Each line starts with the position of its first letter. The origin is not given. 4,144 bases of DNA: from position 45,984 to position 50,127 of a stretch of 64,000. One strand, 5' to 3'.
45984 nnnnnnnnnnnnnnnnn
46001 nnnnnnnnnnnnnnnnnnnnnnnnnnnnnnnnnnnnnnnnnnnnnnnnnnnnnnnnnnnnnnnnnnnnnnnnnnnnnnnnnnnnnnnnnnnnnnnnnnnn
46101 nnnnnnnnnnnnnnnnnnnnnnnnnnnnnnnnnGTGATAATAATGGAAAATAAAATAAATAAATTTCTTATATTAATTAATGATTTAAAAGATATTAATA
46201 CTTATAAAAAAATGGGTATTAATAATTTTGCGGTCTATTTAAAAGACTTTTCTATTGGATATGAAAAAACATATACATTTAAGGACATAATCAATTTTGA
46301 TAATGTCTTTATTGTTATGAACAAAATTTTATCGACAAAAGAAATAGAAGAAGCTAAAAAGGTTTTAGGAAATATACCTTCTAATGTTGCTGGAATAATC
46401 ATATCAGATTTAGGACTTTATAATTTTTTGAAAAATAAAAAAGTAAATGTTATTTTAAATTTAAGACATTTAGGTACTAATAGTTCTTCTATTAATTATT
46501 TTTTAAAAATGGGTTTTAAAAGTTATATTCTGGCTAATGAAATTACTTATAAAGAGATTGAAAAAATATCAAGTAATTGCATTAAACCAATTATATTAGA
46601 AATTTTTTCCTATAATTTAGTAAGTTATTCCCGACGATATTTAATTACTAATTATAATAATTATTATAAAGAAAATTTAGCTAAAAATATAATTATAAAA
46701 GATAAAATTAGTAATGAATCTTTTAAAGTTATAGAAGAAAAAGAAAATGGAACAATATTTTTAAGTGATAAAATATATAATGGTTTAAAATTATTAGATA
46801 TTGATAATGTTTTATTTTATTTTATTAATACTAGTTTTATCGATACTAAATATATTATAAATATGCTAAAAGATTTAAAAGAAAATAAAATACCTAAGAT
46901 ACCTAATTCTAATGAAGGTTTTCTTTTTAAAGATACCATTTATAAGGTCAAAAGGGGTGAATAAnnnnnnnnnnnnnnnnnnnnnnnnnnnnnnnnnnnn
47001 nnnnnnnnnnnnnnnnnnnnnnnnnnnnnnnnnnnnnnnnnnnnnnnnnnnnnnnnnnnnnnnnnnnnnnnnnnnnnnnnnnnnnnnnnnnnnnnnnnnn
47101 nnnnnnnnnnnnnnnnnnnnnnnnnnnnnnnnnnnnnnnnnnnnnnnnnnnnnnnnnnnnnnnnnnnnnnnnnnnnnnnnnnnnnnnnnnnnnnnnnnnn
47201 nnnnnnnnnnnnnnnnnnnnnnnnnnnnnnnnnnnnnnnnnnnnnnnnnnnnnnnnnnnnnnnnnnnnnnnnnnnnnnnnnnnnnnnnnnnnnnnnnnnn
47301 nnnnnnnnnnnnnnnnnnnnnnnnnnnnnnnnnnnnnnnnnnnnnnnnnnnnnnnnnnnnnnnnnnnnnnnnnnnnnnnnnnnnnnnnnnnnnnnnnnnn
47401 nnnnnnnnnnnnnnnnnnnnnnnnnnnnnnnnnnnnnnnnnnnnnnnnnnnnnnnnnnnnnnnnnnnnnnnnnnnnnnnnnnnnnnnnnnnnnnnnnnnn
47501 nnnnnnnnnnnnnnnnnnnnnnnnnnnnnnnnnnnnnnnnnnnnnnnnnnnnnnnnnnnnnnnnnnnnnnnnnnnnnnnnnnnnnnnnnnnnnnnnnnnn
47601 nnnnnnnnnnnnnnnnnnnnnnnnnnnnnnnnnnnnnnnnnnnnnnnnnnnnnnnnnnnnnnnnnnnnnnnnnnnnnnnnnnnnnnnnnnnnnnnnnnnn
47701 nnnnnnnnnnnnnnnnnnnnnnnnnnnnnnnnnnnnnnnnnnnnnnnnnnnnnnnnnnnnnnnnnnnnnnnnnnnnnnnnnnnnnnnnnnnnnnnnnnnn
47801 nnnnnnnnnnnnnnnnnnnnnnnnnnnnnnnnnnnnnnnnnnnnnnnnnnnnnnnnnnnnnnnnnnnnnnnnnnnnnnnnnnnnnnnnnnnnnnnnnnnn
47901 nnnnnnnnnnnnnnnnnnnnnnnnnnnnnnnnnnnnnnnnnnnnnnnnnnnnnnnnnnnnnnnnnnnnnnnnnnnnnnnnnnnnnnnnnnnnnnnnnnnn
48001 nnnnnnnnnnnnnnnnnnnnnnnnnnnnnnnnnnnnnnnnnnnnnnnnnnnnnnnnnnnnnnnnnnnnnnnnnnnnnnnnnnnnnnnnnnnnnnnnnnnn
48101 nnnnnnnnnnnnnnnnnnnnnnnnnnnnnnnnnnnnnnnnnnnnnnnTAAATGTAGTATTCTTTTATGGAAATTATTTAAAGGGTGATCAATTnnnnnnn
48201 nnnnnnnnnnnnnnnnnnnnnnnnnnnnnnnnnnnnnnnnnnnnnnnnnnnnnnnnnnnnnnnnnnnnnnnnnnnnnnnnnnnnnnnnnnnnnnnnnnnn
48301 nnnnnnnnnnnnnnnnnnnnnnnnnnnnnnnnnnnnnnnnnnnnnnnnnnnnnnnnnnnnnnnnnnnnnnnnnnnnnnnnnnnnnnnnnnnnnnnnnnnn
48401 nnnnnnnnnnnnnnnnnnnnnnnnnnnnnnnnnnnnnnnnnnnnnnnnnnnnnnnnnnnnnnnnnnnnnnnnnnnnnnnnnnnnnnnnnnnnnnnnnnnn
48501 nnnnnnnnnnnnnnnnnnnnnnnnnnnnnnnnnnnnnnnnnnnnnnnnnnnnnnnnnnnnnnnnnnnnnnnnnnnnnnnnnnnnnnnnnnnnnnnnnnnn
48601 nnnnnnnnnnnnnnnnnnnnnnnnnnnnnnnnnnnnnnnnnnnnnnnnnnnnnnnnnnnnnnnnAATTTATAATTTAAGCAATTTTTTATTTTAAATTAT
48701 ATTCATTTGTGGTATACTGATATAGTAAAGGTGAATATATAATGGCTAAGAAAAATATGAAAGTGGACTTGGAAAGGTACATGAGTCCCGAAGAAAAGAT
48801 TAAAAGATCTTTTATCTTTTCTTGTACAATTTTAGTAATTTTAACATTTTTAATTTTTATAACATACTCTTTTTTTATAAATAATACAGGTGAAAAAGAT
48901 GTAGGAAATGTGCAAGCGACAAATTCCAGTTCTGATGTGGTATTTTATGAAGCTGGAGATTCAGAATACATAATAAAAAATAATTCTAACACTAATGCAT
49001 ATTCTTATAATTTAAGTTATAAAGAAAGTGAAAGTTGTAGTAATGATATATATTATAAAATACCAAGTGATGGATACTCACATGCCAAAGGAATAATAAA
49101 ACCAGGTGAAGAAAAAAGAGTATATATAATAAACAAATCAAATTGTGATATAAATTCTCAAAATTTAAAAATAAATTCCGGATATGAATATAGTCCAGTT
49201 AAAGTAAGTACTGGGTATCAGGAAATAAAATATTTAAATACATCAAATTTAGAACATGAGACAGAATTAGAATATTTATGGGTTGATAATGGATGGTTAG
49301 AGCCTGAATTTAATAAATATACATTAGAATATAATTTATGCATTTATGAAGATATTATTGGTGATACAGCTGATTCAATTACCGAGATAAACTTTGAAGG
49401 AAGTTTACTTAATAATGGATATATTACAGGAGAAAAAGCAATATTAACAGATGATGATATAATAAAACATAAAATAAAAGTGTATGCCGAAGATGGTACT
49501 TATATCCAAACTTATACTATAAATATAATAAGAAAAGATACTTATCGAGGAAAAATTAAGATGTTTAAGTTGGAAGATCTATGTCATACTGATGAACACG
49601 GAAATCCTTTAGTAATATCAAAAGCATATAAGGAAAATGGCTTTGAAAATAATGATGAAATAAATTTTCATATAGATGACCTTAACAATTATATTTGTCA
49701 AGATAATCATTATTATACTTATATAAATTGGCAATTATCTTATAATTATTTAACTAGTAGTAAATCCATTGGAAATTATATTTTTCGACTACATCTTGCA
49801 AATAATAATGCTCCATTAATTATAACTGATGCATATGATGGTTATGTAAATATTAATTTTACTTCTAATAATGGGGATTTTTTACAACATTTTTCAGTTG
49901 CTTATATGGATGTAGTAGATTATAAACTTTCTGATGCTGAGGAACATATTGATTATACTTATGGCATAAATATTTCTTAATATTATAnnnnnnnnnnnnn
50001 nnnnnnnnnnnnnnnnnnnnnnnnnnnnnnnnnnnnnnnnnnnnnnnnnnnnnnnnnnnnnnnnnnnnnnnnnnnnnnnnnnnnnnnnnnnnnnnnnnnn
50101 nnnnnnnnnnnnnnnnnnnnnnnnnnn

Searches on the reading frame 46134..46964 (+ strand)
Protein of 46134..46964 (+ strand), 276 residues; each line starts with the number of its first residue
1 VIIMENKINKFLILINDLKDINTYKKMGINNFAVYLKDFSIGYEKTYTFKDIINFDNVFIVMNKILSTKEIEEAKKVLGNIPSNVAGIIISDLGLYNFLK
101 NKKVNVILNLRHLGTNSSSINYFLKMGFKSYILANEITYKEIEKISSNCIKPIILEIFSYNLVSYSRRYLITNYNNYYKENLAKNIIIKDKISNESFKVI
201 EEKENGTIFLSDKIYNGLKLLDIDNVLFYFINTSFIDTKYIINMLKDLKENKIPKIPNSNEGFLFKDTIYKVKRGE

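Call 74: search_protein_families(library=pfam, proteins=[window:46134-46964:+], max_evalue=0.001)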
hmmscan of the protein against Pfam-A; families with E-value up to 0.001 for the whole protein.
window:46134-46964:+ (276 aa): 1 family
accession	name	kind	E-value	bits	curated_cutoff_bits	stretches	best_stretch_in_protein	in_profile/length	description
PF01136.24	Peptidase_U32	-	1.3e-14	54.5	22.4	1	84-221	15-161/233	Peptidase family U32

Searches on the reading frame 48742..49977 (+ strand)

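Call 62: search_protein_families(library=pfam, proteins=[window:48742-49977:+], max_evalue=0.01)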
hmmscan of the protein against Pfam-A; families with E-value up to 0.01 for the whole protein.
window:48742-49977:+ (412 aa): 2 families
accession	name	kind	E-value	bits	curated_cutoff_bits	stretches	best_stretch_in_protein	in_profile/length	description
PF12733.13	Cadherin-like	-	0.00074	20.4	24.2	1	209-265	35-89/89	Cadherin-like beta sandwich domain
PF19912.4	DUF6385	-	0.0028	18.1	26.8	1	40-82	6-47/82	Domain of unknown function (DUF6385)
